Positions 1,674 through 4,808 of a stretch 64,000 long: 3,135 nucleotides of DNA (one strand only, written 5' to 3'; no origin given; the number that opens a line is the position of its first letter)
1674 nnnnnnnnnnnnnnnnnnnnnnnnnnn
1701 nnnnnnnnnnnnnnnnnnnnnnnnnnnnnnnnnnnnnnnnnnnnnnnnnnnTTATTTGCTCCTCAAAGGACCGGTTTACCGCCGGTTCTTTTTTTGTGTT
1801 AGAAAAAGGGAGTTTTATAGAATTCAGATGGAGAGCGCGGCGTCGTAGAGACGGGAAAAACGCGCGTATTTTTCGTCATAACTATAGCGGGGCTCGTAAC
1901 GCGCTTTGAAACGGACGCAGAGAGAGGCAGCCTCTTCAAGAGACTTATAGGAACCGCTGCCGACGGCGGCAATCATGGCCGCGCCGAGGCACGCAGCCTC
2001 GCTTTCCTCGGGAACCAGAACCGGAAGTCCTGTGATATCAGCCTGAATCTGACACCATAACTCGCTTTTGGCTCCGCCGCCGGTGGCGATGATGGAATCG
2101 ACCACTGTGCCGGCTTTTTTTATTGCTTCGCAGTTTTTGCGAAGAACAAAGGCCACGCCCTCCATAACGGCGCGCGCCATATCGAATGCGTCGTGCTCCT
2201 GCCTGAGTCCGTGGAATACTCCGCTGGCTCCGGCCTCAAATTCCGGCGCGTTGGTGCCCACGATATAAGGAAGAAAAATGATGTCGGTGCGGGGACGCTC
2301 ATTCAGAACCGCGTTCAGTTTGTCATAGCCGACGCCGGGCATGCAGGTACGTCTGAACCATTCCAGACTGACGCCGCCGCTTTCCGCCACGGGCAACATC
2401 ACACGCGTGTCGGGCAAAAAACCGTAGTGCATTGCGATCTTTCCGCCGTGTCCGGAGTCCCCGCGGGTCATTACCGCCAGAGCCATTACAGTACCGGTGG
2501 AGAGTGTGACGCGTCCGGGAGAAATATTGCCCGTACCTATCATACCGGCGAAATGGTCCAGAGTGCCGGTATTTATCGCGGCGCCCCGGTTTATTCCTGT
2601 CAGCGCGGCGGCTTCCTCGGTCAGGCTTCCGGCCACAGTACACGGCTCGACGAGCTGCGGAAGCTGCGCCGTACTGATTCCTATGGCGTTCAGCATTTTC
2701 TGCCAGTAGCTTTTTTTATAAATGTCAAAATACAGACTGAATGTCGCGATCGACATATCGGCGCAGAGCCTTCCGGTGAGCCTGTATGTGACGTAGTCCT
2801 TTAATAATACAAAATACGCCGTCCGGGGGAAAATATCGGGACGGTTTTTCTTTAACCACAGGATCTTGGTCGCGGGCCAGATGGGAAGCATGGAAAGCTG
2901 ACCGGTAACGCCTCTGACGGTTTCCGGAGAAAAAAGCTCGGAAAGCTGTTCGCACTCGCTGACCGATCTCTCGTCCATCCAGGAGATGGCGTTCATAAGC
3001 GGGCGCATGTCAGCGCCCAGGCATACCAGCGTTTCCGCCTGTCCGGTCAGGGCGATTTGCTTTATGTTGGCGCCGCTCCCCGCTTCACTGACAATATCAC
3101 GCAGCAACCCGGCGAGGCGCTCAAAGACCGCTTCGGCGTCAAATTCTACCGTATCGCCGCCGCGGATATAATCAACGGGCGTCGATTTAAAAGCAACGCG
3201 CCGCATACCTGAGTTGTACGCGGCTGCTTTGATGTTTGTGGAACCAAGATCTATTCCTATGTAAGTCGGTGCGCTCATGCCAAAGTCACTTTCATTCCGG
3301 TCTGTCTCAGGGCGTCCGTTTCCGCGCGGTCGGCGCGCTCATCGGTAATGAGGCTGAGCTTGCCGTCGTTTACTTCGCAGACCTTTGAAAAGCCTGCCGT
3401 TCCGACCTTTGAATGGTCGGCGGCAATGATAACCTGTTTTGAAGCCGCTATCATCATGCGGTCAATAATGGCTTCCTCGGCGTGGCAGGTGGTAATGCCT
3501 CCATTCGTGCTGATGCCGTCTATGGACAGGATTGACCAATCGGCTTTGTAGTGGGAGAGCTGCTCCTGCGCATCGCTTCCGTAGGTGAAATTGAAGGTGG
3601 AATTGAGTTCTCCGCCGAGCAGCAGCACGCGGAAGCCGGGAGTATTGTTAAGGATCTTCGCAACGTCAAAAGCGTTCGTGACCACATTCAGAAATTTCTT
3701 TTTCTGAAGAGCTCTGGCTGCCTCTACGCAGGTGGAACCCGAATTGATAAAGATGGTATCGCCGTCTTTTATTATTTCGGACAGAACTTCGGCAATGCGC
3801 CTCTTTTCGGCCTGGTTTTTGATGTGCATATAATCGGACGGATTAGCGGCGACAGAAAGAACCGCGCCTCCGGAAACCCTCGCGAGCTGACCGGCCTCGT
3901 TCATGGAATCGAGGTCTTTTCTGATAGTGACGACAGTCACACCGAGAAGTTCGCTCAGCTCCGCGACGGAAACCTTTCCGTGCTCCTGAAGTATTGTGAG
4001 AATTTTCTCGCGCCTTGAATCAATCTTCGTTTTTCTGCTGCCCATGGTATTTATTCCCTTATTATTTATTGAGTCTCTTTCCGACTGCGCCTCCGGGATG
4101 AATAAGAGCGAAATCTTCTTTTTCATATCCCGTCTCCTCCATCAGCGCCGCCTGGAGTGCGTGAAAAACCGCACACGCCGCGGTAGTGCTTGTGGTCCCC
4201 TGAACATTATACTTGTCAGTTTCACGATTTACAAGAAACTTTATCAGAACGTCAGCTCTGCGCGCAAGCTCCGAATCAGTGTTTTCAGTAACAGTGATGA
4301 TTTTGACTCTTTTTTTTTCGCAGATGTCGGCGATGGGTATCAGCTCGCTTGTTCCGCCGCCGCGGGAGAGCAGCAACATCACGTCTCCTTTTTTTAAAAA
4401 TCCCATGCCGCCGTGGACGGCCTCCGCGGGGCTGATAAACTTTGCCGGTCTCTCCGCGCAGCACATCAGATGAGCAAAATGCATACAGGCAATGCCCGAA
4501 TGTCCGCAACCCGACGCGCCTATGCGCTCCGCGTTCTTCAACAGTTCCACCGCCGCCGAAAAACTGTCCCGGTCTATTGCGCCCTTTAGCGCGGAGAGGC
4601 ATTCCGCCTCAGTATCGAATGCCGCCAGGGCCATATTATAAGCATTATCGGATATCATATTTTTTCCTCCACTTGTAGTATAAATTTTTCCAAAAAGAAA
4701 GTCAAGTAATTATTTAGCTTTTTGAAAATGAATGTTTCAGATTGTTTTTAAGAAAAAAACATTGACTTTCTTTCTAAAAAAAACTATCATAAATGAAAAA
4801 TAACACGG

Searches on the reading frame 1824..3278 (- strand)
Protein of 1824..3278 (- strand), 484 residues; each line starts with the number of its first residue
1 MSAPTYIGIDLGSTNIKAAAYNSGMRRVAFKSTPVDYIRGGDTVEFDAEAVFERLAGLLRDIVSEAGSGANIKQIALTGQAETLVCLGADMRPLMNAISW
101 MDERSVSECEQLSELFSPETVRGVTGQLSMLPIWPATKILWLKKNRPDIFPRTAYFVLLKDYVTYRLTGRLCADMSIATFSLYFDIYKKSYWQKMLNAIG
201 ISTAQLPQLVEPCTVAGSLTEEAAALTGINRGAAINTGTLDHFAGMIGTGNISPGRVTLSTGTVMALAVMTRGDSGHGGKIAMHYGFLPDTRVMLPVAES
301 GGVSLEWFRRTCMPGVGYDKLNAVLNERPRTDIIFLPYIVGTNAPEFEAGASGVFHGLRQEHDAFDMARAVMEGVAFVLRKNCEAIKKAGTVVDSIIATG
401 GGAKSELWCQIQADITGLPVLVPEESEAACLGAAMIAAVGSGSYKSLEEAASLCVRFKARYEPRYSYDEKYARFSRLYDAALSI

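Call 59: search_protein_families(library=pfam, proteins=[window:1824-3278:-], max_evalue=0.0001)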
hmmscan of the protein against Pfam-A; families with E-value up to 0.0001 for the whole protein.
window:1824-3278:- (484 aa): 2 families
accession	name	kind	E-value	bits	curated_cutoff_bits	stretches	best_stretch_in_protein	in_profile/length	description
PF00370.27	FGGY_N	-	1.6e-49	169.2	28.8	1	6-248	2-245/245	FGGY family of carbohydrate kinases, N-terminal domain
PF02782.22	FGGY_C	-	5.6e-33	114.8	27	1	319-440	75-197/198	FGGY family of carbohydrate kinases, C-terminal domain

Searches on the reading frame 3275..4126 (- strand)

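Call 59: search_protein_families(library=pfam, proteins=[window:3275-4126:-], max_evalue=0.0001)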
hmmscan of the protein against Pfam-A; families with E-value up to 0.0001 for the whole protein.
window:3275-4126:- (283 aa): 6 families
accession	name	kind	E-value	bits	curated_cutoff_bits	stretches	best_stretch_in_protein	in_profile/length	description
PF00455.28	DeoRC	-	1.1e-45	155.9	31.8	1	104-262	2-159/160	DeoR C terminal sensor domain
PF08220.18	HTH_DeoR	-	9.6e-16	57.7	21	1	38-90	1-53/57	DeoR-like helix-turn-helix domain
PF08279.18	HTH_11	-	6.8e-10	39.1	25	1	38-82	1-44/55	HTH domain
PF08280.17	HTH_Mga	-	4.3e-06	27.1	23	1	33-78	1-46/59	M protein trans-acting positive regulator (MGA) HTH domain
PF13412.12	HTH_24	-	6e-05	23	21.9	0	36-69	2-35/48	Winged helix-turn-helix DNA-binding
PF13404.12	HTH_AsnC-type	-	8.1e-05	22.8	27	0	41-69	7-35/42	AsnC-type helix-turn-helix domain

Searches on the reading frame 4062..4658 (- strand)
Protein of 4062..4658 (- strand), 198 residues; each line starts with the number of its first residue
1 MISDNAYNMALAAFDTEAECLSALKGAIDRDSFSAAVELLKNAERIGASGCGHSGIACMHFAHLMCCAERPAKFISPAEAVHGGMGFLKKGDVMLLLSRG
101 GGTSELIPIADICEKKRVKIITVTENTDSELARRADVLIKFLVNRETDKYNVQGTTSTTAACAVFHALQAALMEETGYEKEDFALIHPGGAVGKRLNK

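Call 59: search_protein_families(library=pfam, proteins=[window:4062-4658:-], max_evalue=0.0001)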
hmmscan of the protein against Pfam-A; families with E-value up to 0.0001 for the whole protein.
window:4062-4658:- (198 aa): 2 families
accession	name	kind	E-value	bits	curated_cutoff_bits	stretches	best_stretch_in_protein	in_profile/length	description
PF01380.27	SIS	-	6.9e-19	68.4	25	1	40-168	2-128/131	SIS domain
PF13580.11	SIS_2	-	5.2e-05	23.7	27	0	88-124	101-137/138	SIS domain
